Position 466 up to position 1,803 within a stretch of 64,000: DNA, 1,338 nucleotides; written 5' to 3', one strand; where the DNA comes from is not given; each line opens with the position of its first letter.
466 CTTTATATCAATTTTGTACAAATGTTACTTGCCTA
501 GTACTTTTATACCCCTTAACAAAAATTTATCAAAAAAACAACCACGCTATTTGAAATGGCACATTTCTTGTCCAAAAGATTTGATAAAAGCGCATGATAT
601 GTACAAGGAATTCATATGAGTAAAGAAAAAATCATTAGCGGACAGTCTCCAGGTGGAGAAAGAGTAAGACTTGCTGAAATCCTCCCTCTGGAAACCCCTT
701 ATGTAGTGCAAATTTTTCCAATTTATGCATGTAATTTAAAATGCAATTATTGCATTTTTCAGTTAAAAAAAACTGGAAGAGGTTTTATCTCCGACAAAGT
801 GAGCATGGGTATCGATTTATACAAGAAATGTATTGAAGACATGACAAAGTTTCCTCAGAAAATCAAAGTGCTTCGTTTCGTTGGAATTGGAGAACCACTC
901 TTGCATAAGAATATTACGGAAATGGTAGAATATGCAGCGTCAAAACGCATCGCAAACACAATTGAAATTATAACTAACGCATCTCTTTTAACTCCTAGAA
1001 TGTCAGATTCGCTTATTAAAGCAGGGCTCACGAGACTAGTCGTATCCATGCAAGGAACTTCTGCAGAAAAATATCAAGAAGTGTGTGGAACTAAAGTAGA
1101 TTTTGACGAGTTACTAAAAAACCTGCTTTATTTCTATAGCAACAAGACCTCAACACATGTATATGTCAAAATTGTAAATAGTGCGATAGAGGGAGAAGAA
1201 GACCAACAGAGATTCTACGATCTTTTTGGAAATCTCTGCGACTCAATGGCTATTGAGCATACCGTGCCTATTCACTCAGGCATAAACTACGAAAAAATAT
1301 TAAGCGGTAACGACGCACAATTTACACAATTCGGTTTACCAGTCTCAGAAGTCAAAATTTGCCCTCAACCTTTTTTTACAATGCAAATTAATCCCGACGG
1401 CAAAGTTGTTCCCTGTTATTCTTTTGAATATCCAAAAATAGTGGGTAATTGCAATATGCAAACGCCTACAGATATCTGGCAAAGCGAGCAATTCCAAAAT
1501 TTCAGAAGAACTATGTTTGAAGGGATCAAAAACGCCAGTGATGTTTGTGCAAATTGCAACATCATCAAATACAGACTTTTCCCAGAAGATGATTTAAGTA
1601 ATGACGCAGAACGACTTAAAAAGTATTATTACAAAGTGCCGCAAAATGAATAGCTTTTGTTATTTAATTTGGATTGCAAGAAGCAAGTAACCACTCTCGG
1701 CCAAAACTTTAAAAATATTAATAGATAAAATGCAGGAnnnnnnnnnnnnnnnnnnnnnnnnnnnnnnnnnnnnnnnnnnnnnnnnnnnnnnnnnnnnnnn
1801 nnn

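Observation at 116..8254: Nucleotide-sugar modification operon combining a His-type DegT-family 3-dehydratase with two radical SAM enzymes and a polyprenyl-P-sugar GT2/GT-C pair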

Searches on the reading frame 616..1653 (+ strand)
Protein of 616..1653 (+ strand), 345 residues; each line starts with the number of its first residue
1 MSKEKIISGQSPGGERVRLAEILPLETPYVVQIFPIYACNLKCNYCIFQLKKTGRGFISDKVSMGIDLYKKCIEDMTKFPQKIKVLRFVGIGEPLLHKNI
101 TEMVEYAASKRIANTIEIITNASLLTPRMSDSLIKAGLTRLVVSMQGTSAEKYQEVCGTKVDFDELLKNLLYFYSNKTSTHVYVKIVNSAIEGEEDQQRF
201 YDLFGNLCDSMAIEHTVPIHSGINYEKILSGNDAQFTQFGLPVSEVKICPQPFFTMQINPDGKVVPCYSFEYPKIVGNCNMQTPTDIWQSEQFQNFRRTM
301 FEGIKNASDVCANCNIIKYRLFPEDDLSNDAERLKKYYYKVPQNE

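Call 3: search_protein_families(library=pfam, proteins=[window:616-1653:+], max_evalue=0.01)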
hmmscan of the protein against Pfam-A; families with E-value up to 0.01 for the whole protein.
window:616-1653:+ (345 aa): 3 families
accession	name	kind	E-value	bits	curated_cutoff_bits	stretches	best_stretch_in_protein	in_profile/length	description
PF04055.27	Radical_SAM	-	2.5e-16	60.7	29.5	1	35-184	3-144/166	Radical SAM superfamily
PF13186.11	SPASM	-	3e-15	56.7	21.5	1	249-315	1-67/67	Iron-sulfur cluster-binding domain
PF20665.3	Zw10_middle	-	2.9e-05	24.4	23.6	1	123-188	147-211/230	Centromere/kinetochore protein zw10, middle domain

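Call 4: search_protein_families(library=ncbifam, proteins=[window:616-1653:+], max_evalue=0.01)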
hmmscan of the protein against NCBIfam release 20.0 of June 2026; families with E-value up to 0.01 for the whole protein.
window:616-1653:+ (345 aa): 64 families (the best 25 are shown)
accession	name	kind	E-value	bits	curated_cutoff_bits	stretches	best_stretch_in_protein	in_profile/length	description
TIGR04317.1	W_rSAM_matur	equivalog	6.2e-26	91.3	380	1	38-181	13-144/349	tungsten cofactor oxidoreductase radical SAM maturase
NF033640.1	N_Twi_rSAM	subfamily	4.2e-21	75.5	170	2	247-315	3-70/398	twitch domain-containing radical SAM protein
TIGR04311.1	rSAM_Geo_metal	subfamily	7.1e-20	71.4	400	1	38-166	12-132/423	radical SAM/SPASM family putative metalloenzyme maturase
TIGR02666.1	moaA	equivalog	1.5e-18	66.9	284.05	1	38-178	19-155/336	GTP 3',8-cyclase MoaA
TIGR04321.1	spiroSPASM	subfamily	2e-14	53.2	250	1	37-314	239-502/510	spiro-SPASM protein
TIGR04055.1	rSAM_NirJ2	equivalog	4.3e-14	52.8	500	1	38-169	9-129/326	putative heme d1 biosynthesis radical SAM protein NirJ2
TIGR04545.1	rSAM_ahbD_hemeb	equivalog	8.5e-14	51.7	500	1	38-186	9-147/339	heme b synthase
TIGR02668.1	moaA_archaeal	equivalog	4.4e-13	48.9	325.25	1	38-169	19-139/303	GTP 3',8-cyclase MoaA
TIGR04068.1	rSAM_ocin_clost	equivalog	7.5e-13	48.2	500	1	38-206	93-264/462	Cys-rich peptide radical SAM maturase CcpM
TIGR04054.1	rSAM_NirJ1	equivalog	8.2e-13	47.7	650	1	36-168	43-164/387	putative heme d1 biosynthesis radical SAM protein NirJ1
NF038283.1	viperin_w_prok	equivalog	2e-12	46.9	180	1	30-156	3-125/281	viperin family antiviral radical SAM protein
TIGR04466.1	rSAM_BlsE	equivalog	2.2e-12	47.1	400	1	36-170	10-131/327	cytosylglucuronate decarboxylase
NF001199.0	PRK00164.2-1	equivalog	3.3e-12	46.2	231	1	38-160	21-133/308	GTP 3',8-cyclase MoaA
TIGR02109.1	PQQ_syn_pqqE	equivalog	5e-12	45.4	381.35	1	35-165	13-133/358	pyrroloquinoline quinone biosynthesis protein PqqE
TIGR04347.1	pseudo_SAM_Halo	equivalog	7.5e-12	45.2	525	1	36-169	45-167/390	TIGR04347 family pseudo-SAM/SPASM protein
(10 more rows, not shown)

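Call 18: find_homologous_proteins(query=window:616-1653:+, max_evalue=1e-10)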
Query window:616-1653:+ (345 aa): 903 proteins with E <= 1e-10 among 2076 candidates; the best 120 are listed.
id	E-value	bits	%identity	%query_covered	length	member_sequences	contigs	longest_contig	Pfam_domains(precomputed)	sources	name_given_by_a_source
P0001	2.1e-232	788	100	100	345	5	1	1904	PF13186.12,PF04055.28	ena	-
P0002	5.5e-168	576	70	97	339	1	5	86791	PF13186.12,PF04055.28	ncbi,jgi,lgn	-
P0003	9.7e-168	576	70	97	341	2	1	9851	PF13186.12,PF04055.28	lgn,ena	-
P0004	4.5e-166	570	70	97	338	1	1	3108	PF13186.12,PF04055.28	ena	-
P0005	1.1e-165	569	68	97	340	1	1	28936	PF13186.12,PF04055.28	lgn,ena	-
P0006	2.1e-165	568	69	97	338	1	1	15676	PF13186.12,PF04055.28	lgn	-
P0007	1.3e-164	565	68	97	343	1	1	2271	PF13186.12,PF04055.28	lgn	-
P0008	4.2e-164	564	67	98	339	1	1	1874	PF13186.12,PF04055.28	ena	-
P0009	1.7e-163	562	68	97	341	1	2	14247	PF13186.12,PF04055.28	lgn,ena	-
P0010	2.8e-163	561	68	97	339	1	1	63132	PF13186.12,PF04055.28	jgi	jgi:radical SAM protein with 4Fe4S-binding SPASM domain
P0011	2.8e-163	561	69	98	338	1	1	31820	PF13186.12,PF04055.28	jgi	jgi:radical SAM protein with 4Fe4S-binding SPASM domain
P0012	2.9e-163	561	68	97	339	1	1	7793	PF13186.12,PF04055.28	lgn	-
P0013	3.5e-163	561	68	97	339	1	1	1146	PF13186.12,PF04055.28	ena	-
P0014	1.3e-162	559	69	97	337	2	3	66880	PF13186.12,PF04055.28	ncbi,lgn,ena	ncbi:MAG: radical SAM protein [Patescibacteria group bacterium]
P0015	1.5e-162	558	67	97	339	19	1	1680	PF13186.12,PF04055.28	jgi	jgi:radical SAM protein with 4Fe4S-binding SPASM domain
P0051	3.1e-158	544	67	96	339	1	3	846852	PF13186.12,PF04055.28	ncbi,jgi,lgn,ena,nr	ncbi:MAG TPA: radical SAM/SPASM domain-containing protein [Candidatus Bathyarchaeia archaeon]|nr:rad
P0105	1.9e-154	532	65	97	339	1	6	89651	PF13186.12,PF04055.28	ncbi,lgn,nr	ncbi:MAG: radical SAM protein [Kiritimatiellaeota bacterium]|nr:radical SAM protein [Kiritimatiellot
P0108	2.9e-154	531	65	97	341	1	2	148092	PF13186.12,PF04055.28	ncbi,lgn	ncbi:MAG: radical SAM protein [Smithella sp.]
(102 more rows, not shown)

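Call 19: find_encoding_contigs(protein=P0051, flank=10000, max_places=1)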
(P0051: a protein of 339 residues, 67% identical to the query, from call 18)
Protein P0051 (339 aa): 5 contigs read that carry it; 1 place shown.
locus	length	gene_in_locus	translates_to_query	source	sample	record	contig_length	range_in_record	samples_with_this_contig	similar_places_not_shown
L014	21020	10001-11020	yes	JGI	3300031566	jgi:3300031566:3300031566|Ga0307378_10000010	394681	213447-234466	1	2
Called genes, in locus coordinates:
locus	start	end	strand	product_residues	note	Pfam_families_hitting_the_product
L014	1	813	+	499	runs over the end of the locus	PF02310:B12-binding (faint), PF04055:Radical_SAM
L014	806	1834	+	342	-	PF00535:Glycos_transf_2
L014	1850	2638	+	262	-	PF00483:NTP_transferase, PF12804:NTP_transf_3 (weak)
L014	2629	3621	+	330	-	PF01073:3Beta_HSD, PF01370:Epimerase, PF04321:RmlD_sub_bind, PF07993:NAD_binding_4 (faint), PF16363:GDP_Man_Dehyd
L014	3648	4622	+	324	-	PF01370:Epimerase, PF02719:Polysacc_synt_2, PF04321:RmlD_sub_bind, PF01073:3Beta_HSD, PF07993:NAD_binding_4 (weak), PF16363:GDP_Man_Dehyd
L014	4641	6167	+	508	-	PF03102:NeuB, PF07883:Cupin_2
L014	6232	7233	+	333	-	PF04055:Radical_SAM, PF13186:SPASM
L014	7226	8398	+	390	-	PF13489:Methyltransf_23, PF07021:MetW (weak), PF13847:Methyltransf_31, PF08241:Methyltransf_11, PF08242:Methyltransf_12, PF13649:Methyltransf_25 (weak), PF22674:C2185-like_N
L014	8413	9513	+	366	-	PF04055:Radical_SAM, PF13186:SPASM (weak)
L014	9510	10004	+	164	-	PF00293:NUDIX (weak)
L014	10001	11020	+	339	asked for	PF04055:Radical_SAM, PF13186:SPASM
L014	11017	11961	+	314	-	PF01370:Epimerase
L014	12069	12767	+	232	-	PF00702:Hydrolase, PF13419:HAD_2 (weak), PF13242:Hydrolase_like (weak)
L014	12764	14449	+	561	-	PF02776:TPP_enzyme_N, PF00205:TPP_enzyme_M, PF02775:TPP_enzyme_C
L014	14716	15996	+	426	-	PF01041:DegT_DnrJ_EryC1, PF01053:Cys_Met_Meta_PP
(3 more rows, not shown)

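Call 20: find_encoding_contigs(protein=P0108, flank=10000, max_places=1)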
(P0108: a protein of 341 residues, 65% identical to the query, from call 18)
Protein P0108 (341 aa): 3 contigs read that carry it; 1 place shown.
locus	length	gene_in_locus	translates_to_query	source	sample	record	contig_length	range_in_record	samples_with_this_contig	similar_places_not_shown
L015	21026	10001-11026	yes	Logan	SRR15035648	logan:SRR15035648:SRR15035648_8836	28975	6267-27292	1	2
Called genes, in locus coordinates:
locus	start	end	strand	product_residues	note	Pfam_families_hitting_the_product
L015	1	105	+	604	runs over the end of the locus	PF02776:TPP_enzyme_N, PF00205:TPP_enzyme_M, PF02775:TPP_enzyme_C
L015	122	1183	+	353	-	PF00535:Glycos_transf_2, PF10111:Glyco_tranf_2_2, PF13641:Glyco_tranf_2_3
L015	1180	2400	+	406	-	PF04055:Radical_SAM (weak)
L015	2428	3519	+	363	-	PF04055:Radical_SAM, PF13186:SPASM (weak)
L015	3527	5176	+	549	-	PF02310:B12-binding, PF04055:Radical_SAM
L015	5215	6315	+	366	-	PF04055:Radical_SAM, PF13186:SPASM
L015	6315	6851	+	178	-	-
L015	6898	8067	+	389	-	PF00465:Fe-ADH, PF13685:Fe-ADH_2 (weak), PF25137:ADH_Fe_C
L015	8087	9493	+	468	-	PF00535:Glycos_transf_2, PF13641:Glyco_tranf_2_3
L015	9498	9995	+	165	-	PF00293:NUDIX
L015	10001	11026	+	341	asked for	PF04055:Radical_SAM, PF13186:SPASM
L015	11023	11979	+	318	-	PF01370:Epimerase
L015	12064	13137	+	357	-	PF13506:Glyco_transf_21 (faint), PF00535:Glycos_transf_2, PF13641:Glyco_tranf_2_3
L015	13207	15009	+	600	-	PF02310:B12-binding, PF04055:Radical_SAM, PF22674:C2185-like_N (weak)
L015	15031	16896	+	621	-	PF02310:B12-binding, PF04055:Radical_SAM, PF22674:C2185-like_N (weak)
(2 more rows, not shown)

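Call 21: find_encoding_contigs(protein=P0105, flank=10000, max_places=1)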
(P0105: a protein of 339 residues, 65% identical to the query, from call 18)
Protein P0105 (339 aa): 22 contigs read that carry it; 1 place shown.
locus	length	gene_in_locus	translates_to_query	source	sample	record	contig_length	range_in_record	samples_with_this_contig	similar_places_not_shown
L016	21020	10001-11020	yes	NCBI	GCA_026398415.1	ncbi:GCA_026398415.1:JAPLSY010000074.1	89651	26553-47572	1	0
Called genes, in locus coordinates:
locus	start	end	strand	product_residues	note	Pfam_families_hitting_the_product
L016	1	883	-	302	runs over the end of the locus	PF01370:Epimerase, PF16363:GDP_Man_Dehyd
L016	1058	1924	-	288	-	PF00535:Glycos_transf_2 (weak)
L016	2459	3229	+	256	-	PF00483:NTP_transferase, PF12804:NTP_transf_3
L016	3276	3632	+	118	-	PF05635:23S_rRNA_IVP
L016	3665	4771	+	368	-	PF04321:RmlD_sub_bind, PF01073:3Beta_HSD, PF01370:Epimerase, PF16363:GDP_Man_Dehyd, PF02719:Polysacc_synt_2, PF07993:NAD_binding_4 (weak)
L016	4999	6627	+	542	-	PF01041:DegT_DnrJ_EryC1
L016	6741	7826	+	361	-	PF13353:Fer4_12 (weak), PF04055:Radical_SAM, PF13186:SPASM (weak)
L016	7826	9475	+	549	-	PF02310:B12-binding, PF04055:Radical_SAM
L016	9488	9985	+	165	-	-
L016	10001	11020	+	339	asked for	PF04055:Radical_SAM, PF13186:SPASM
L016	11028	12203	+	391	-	PF05401:NodS (faint), PF08003:Methyltransf_9 (weak), PF13489:Methyltransf_23, PF13847:Methyltransf_31, PF08241:Methyltransf_11, PF08242:Methyltransf_12, PF13649:Methyltransf_25, PF22674:C2185-like_N (weak)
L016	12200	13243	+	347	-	PF01073:3Beta_HSD, PF01370:Epimerase, PF16363:GDP_Man_Dehyd, PF07993:NAD_binding_4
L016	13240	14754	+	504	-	PF03102:NeuB, PF07883:Cupin_2 (weak)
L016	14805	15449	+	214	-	-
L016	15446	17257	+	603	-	PF02776:TPP_enzyme_N, PF00205:TPP_enzyme_M, PF02775:TPP_enzyme_C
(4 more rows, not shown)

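Call 23: find_related_loci(query=window:616-1653:+, collection=genome_contigs, flank=10000)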
Query window:616-1653:+ (345 aa) in genome_contigs; peptide patterns used: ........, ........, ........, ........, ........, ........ (x = any residue, [..] = any of these).
77 stretches matched a pattern; 36 encode a relative of the query (tblastn E <= 1e-3); 36 distinct loci.
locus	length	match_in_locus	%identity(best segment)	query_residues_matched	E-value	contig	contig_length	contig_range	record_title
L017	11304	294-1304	67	3-339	4e-166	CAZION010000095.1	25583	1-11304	MAG TPA_asm: uncultured Victivallis sp. isolate SRP272421_co1_540 genome assembly, contig: NODE_4637_length_25583_cov_12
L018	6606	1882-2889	65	3-338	6e-167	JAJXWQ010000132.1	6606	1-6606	MAG: bacterium isolate BP5.bin90 NODE_22345_length_6606_cov_1.648711, whole genome shotgun sequence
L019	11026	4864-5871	67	3-338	6e-164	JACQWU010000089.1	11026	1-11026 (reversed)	MAG: Candidatus Desantisbacteria bacterium isolate NC_groundwater_1497_Pr4_B-0.1um_33_3 SR1-18-B1_scaffold_138898, whole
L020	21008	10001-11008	67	3-338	2e-163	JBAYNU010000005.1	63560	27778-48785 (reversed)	MAG: Candidatus Magasanikiibacteriota bacterium isolate SO_2016_LW1_72 scaffold00274_LW64-88_2016, whole genome shotgun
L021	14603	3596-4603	66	3-338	3e-163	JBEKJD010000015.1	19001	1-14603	MAG: Dissulfurispiraceae bacterium isolate SPRUCE 315 SPRUCE_315_15, whole genome shotgun sequence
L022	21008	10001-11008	66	3-338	4e-163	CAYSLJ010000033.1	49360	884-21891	MAG TPA_asm: uncultured Synergistia bacterium isolate SRP239243_co1_332 genome assembly, contig: NODE_851_length_49360_c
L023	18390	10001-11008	65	3-338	1e-159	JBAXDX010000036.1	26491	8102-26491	MAG: Ignavibacteria bacterium isolate ELA230 MAG230_36, whole genome shotgun sequence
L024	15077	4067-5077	63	3-338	4e-159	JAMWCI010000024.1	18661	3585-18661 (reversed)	MAG: Candidatus Omnitrophota bacterium isolate JZ-4.bins.180.201808 NODE_4853_length_18661_cov_1.056383, whole genome sh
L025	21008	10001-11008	65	3-338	4e-159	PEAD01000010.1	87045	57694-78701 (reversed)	MAG: Nitrospirae bacterium MYbin3 scaffold26, whole genome shotgun sequence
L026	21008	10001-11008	63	3-338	1e-157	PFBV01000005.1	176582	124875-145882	MAG: Candidatus Magasanikbacteria bacterium CG10_big_fil_rev_8_21_14_0_10_36_32 CG10_8_21_14_0.10_scaffold_95_c, whole g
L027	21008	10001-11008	64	3-338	3e-157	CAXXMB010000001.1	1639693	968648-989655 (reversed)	MAG: uncultured Desulfatitalea sp. isolate 24a4592a-339c-494a-8bd6-25b06643d142 genome assembly, contig: contig_1, whole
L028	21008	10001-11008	64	3-338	7e-156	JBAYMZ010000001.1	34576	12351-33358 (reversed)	MAG: Candidatus Omnitrophota bacterium isolate SO_2016_LW1_52 scaffold01030_LW64-88_2016, whole genome shotgun sequence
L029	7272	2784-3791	63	3-338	3e-155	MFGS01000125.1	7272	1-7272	MAG: Candidatus Firestonebacteria bacterium RIFOXYA2_FULL_40_8 rifoxya2_full_scaffold_3780, whole genome shotgun sequenc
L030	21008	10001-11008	63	3-338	1e-153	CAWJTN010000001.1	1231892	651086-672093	MAG: Candidatus Roizmanbacteria bacterium isolate MFD04408.bin.1.61 genome assembly, contig: contig_30883, whole genome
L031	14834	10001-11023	62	3-345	7e-154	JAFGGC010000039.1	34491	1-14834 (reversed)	MAG: Endomicrobiales bacterium isolate Zod_Metabat.1366 k87_13372173, whole genome shotgun sequence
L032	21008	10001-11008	63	3-338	7e-153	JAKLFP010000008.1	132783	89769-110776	MAG: Candidatus Omnitrophota bacterium isolate RA.bin19 RA.bin19_8, whole genome shotgun sequence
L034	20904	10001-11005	63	3-338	1e-151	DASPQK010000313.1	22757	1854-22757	MAG TPA_asm: Syntrophobacteraceae bacterium isolate SMAG_U12197 k141_114303, whole genome shotgun sequence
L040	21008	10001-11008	56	3-338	1e-137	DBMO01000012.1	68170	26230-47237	MAG TPA_asm: Desulfarculales bacterium UBA696 UBA696_contig_392, whole genome shotgun sequence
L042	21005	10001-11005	56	3-338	2e-136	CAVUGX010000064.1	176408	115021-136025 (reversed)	MAG: uncultured delta proteobacterium isolate MFD02138.bin.2.27 genome assembly, contig: contig_85787, whole genome shot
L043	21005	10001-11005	56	3-338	4e-136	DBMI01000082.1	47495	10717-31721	MAG TPA_asm: Desulfarculales bacterium UBA702 UBA702_contig_1363, whole genome shotgun sequence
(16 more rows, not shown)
